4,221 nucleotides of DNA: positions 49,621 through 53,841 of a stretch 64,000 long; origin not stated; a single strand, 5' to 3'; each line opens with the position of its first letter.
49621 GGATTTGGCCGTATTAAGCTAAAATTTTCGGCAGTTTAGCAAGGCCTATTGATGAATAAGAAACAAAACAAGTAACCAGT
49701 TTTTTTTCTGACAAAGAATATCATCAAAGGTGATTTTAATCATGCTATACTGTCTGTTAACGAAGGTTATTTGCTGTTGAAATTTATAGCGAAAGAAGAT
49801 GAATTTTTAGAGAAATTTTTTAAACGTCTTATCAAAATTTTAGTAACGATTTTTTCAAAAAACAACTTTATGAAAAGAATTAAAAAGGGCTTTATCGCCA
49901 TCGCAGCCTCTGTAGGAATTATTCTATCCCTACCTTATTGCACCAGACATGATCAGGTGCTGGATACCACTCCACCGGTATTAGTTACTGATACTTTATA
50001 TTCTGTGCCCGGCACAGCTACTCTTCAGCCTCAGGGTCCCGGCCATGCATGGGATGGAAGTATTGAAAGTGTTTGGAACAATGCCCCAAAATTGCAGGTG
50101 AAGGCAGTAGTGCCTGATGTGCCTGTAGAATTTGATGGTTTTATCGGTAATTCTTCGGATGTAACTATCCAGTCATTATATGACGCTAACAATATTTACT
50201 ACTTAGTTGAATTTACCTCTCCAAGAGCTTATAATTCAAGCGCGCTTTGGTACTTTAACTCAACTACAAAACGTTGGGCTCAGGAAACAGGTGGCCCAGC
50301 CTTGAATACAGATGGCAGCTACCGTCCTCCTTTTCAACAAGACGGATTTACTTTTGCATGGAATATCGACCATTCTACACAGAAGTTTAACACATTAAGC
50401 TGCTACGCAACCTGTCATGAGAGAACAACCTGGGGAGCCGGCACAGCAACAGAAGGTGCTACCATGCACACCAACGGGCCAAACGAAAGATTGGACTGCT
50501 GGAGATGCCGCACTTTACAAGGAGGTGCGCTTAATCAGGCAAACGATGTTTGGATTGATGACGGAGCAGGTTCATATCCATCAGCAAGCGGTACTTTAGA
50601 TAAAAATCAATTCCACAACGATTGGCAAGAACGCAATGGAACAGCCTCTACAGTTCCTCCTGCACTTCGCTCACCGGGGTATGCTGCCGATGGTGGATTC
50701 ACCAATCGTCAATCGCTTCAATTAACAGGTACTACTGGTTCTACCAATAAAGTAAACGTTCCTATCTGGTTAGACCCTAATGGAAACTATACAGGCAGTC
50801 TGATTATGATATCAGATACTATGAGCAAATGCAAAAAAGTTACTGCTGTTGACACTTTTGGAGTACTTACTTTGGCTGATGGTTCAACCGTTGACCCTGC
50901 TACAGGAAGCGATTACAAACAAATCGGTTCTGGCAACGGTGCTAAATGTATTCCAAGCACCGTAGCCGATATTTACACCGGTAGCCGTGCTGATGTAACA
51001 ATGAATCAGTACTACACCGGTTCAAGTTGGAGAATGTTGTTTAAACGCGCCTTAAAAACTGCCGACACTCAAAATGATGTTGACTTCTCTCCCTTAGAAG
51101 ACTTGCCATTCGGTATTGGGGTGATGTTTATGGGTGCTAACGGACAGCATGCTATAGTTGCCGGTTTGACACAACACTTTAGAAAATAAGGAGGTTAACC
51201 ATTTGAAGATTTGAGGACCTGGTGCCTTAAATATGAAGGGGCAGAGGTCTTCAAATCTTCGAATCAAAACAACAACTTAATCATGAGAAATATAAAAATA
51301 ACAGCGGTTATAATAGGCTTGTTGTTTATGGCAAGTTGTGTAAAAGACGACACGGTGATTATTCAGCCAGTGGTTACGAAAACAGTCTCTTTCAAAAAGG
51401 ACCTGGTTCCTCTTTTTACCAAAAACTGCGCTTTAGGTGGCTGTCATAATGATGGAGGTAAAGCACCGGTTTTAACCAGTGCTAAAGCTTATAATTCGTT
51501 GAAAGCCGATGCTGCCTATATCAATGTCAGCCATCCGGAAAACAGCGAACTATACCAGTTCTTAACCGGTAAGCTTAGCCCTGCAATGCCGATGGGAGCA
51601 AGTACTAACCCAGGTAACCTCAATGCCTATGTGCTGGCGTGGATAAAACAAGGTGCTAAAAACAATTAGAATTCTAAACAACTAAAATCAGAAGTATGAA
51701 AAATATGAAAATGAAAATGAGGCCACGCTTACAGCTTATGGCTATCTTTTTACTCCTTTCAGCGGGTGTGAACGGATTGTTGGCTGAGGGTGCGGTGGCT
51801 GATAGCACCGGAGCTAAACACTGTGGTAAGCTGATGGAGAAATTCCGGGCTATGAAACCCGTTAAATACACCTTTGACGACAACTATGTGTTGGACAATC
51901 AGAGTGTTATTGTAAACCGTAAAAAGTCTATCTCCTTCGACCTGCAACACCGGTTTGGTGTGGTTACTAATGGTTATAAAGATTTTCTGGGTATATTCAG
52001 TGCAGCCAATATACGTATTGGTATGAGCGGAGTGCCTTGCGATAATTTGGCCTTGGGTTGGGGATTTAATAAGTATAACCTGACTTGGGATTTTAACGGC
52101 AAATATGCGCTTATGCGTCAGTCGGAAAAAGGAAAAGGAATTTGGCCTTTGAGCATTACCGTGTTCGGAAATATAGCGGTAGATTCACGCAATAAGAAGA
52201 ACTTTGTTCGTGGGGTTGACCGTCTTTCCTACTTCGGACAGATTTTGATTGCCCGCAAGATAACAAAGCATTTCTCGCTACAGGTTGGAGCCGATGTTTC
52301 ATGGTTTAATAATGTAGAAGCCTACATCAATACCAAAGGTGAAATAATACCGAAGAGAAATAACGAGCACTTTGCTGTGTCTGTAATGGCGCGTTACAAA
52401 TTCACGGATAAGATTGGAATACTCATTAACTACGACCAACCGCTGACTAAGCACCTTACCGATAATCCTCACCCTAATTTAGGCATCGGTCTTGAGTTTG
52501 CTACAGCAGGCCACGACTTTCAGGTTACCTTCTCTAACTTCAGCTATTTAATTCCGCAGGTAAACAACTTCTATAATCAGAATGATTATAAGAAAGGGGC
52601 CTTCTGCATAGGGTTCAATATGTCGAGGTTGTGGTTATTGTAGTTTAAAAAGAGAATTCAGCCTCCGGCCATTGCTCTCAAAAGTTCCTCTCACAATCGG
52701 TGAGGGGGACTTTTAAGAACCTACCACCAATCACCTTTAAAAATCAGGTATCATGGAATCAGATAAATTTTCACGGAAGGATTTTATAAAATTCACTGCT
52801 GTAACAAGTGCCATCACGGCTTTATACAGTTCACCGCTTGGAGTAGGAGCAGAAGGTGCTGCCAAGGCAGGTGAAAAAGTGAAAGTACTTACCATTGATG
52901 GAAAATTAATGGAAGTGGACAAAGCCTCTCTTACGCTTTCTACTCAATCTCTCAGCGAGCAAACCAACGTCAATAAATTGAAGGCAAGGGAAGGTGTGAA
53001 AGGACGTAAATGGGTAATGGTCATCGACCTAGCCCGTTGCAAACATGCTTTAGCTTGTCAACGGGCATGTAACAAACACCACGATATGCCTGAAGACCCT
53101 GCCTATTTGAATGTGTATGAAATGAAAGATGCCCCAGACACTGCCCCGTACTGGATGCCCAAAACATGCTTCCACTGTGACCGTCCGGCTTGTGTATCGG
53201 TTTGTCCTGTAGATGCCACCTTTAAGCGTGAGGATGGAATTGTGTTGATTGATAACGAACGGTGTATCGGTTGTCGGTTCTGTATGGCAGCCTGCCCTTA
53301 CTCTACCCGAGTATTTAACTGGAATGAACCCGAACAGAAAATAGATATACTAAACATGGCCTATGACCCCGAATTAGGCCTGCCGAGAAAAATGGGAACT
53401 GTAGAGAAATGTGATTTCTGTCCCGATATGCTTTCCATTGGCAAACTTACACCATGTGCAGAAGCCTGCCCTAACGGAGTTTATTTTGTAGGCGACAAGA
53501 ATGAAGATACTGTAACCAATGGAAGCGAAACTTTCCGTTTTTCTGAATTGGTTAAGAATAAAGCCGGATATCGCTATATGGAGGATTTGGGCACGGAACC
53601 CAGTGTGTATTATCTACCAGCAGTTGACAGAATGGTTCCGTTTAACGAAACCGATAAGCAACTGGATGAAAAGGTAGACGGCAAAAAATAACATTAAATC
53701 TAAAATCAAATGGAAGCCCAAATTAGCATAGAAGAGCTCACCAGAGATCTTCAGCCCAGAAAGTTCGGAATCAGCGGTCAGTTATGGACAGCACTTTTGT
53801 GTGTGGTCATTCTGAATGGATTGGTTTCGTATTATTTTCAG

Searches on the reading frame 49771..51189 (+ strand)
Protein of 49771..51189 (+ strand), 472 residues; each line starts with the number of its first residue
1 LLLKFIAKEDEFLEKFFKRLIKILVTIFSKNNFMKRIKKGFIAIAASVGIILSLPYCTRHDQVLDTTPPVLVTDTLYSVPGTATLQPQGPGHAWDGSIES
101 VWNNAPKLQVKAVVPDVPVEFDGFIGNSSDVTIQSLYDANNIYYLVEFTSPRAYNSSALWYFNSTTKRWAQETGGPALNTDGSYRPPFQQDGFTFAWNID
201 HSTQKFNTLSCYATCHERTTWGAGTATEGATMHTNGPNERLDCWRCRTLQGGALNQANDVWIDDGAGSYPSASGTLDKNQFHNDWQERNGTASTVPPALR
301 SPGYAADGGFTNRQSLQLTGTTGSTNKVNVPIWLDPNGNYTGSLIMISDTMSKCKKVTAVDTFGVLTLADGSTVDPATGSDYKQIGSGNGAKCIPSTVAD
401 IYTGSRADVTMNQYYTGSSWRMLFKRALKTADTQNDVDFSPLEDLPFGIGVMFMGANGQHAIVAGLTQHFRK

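Call 38: search_protein_families(library=pfam, proteins=[window:49771-51189:+], max_evalue=0.001)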
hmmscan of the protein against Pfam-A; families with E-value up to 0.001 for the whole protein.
window:49771-51189:+ (472 aa): 1 family
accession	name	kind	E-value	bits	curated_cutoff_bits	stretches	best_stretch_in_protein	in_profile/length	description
PF09459.16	EB_dh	-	1.9e-15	58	33.3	1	100-461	2-232/236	Ethylbenzene dehydrogenase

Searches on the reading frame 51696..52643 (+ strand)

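Call 38: search_protein_families(library=pfam, proteins=[window:51696-52643:+], max_evalue=0.001)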
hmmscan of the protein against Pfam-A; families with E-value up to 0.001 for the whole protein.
window:51696-52643:+ (315 aa): 1 family
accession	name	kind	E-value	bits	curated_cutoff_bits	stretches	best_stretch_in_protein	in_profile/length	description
PF19089.6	DUF5777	-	7e-62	209.3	23.1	1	60-313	1-247/247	Membrane bound beta barrel domain (DUF5777)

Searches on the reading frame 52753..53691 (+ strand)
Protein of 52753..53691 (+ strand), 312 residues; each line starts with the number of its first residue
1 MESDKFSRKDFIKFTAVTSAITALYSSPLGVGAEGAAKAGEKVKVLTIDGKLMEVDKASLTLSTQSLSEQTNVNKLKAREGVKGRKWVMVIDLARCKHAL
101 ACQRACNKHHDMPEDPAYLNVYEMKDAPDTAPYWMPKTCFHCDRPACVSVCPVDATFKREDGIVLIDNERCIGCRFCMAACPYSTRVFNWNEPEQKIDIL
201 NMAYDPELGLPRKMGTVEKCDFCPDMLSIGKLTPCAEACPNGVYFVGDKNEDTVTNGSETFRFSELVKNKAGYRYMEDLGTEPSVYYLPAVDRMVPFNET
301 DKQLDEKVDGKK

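Call 38: search_protein_families(library=pfam, proteins=[window:52753-53691:+], max_evalue=0.001)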
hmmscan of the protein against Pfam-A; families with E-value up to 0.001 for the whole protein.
window:52753-53691:+ (312 aa): 11 families
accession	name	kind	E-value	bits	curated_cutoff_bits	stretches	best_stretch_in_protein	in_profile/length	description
PF13247.11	Fer4_11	-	8.8e-18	64.8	26.2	1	133-192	4-65/100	4Fe-4S dicluster domain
PF12838.12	Fer4_7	-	1.6e-11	44.9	27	2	138-183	1-50/52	4Fe-4S dicluster domain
PF13237.11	Fer4_10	-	2e-11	44.1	25.5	2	135-182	5-53/53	4Fe-4S dicluster domain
PF13187.11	Fer4_9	-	2.3e-10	40.8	27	2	170-242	1-50/52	4Fe-4S dicluster domain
PF12837.12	Fer4_6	-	1.9e-09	37.5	25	1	163-183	1-21/24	4Fe-4S binding domain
PF12797.12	Fer4_2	-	2.1e-07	30.9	24.5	1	163-183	2-22/22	4Fe-4S binding domain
PF14697.11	Fer4_21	-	2.8e-06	27.8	35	1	137-183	6-53/59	4Fe-4S dicluster domain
PF00037.32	Fer4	-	4.3e-06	26.7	21.1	1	165-183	2-20/24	4Fe-4S binding domain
PF13183.11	Fer4_8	-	2.1e-05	25.4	27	0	169-243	3-68/68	4Fe-4S dicluster domain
PF25160.1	LdpA_Fe-S-bd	-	4.2e-05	23.7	27.6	1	141-184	4-41/49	LdpA Fe-S cluster-binding domain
PF12800.12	Fer4_4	-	0.00092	19.8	24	1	169-183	2-16/17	4Fe-4S binding domain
